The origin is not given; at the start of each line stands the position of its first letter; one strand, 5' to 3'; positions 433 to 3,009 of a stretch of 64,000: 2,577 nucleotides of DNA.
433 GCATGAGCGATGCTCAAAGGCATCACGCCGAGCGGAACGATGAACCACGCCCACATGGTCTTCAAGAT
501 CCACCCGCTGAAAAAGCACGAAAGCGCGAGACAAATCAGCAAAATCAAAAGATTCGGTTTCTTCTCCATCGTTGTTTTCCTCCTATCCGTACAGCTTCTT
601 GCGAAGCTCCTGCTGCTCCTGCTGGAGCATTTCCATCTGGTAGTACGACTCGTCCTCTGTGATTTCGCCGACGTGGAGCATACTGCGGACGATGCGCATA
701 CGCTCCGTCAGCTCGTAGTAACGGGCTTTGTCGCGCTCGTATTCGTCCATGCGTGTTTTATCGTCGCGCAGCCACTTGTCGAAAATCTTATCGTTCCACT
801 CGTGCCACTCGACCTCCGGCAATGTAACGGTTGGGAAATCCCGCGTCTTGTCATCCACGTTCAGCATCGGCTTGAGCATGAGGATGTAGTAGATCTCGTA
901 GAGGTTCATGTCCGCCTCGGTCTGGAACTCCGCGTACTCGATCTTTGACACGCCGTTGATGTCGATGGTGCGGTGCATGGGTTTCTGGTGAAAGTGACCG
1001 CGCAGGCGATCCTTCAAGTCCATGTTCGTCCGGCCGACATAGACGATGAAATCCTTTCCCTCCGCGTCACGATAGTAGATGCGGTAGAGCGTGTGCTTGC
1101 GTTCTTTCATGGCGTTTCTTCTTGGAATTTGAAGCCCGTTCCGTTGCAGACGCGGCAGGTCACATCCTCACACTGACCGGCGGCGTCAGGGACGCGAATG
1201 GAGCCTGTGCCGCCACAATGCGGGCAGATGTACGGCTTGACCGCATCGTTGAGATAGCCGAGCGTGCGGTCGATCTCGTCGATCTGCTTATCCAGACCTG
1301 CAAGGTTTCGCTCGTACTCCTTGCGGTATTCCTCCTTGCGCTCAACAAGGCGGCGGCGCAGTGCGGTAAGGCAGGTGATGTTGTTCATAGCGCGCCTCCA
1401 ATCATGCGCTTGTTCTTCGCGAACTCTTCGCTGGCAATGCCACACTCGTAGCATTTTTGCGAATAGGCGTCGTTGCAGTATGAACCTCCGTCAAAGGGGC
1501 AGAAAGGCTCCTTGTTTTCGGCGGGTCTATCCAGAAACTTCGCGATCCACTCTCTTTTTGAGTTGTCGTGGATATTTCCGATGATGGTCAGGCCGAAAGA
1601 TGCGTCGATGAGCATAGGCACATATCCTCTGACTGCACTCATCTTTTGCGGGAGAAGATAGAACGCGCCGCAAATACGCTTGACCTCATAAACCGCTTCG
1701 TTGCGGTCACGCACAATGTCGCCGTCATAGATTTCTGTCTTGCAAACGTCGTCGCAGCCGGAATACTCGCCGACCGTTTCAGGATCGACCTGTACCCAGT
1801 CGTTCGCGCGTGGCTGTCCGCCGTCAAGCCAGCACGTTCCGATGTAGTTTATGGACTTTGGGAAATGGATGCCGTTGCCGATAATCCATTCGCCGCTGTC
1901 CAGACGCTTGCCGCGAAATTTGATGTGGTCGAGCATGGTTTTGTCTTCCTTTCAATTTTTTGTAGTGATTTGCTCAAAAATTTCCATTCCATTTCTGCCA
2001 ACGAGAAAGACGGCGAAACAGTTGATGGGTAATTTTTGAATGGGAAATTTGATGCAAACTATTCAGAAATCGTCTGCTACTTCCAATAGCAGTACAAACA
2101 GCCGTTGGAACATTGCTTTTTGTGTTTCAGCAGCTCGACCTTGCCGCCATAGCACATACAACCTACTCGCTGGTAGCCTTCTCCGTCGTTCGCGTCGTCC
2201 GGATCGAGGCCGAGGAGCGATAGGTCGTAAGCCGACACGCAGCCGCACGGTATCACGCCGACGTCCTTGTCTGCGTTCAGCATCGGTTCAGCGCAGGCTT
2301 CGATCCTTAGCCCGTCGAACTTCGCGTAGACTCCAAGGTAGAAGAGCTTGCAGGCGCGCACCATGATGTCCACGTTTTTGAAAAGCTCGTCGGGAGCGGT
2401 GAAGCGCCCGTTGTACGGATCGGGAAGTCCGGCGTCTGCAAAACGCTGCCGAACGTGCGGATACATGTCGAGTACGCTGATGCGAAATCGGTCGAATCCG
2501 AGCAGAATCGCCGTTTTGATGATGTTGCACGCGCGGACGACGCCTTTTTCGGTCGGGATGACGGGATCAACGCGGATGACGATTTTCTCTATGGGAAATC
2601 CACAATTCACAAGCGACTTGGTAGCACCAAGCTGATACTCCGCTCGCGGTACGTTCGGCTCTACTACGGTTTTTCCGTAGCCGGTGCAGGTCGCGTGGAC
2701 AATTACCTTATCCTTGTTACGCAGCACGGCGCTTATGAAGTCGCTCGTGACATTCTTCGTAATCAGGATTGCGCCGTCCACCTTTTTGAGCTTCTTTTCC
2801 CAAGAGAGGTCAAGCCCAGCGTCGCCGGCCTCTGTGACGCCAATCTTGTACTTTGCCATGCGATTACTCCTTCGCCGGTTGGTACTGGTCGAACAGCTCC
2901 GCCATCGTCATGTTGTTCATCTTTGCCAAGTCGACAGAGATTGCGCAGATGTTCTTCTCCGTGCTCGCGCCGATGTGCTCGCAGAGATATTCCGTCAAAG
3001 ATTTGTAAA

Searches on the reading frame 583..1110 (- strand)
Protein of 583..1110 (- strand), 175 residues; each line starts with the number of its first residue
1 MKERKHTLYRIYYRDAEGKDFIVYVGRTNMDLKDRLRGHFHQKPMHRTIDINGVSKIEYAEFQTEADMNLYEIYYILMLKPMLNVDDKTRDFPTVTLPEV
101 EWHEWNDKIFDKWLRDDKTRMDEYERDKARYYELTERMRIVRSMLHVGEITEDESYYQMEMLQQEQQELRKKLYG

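Call 59: search_protein_families(library=pfam, proteins=[window:583-1110:-], max_evalue=0.001)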
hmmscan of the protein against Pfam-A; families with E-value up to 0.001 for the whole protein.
window:583-1110:- (175 aa): 1 family
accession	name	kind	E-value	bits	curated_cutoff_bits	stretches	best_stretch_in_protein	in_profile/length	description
PF01541.30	GIY-YIG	-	1.1e-05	26.1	22.6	1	6-81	2-74/78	GIY-YIG catalytic domain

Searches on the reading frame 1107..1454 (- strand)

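Call 89: search_protein_families(library=pfam, proteins=[window:1107-1454:-], max_evalue=0.01)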
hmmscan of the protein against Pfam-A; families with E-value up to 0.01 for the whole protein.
window:1107-1454:- (115 aa): 4 families
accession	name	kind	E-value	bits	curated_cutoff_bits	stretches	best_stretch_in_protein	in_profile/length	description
PF00684.25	DnaJ_CXXCXGXG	-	0.0017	19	32.7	1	75-111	16-55/65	DnaJ central domain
PF17302.8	DUF5351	-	0.0022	18.7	27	0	77-85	20-28/29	Family of unknown function (DUF5351)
PF20833.2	RNase_E_G_Thio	-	0.0077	16.8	26.8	0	76-89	1-14/86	RNase E/G, Thioredoxin-like domain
PF01297.22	ZnuA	-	0.009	16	29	0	16-64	99-147/263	Zinc-uptake complex component A periplasmic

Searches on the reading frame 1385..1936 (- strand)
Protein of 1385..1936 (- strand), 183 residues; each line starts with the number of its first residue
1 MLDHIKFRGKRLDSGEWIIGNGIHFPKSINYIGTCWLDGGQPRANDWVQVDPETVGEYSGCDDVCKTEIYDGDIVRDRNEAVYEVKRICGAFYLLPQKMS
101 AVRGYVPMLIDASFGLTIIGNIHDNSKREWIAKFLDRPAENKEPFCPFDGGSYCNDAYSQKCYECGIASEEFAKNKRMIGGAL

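Call 59: search_protein_families(library=pfam, proteins=[window:1385-1936:-], max_evalue=0.001)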
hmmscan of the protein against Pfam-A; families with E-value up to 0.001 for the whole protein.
window:1385-1936:- (183 aa): 1 family
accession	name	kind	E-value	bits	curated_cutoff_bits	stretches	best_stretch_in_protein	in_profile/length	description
PF09643.15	YopX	-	3.7e-09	37.1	22.4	1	6-127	1-125/128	YopX protein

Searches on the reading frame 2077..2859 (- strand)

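Call 59: search_protein_families(library=pfam, proteins=[window:2077-2859:-], max_evalue=0.001)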
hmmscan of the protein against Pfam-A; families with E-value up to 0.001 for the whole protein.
window:2077-2859:- (260 aa): 1 family
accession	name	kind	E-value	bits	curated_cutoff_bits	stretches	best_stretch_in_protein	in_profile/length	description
PF08902.16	DUF1848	-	1.4e-16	61.5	30.5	1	24-258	45-261/262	Domain of unknown function (DUF1848)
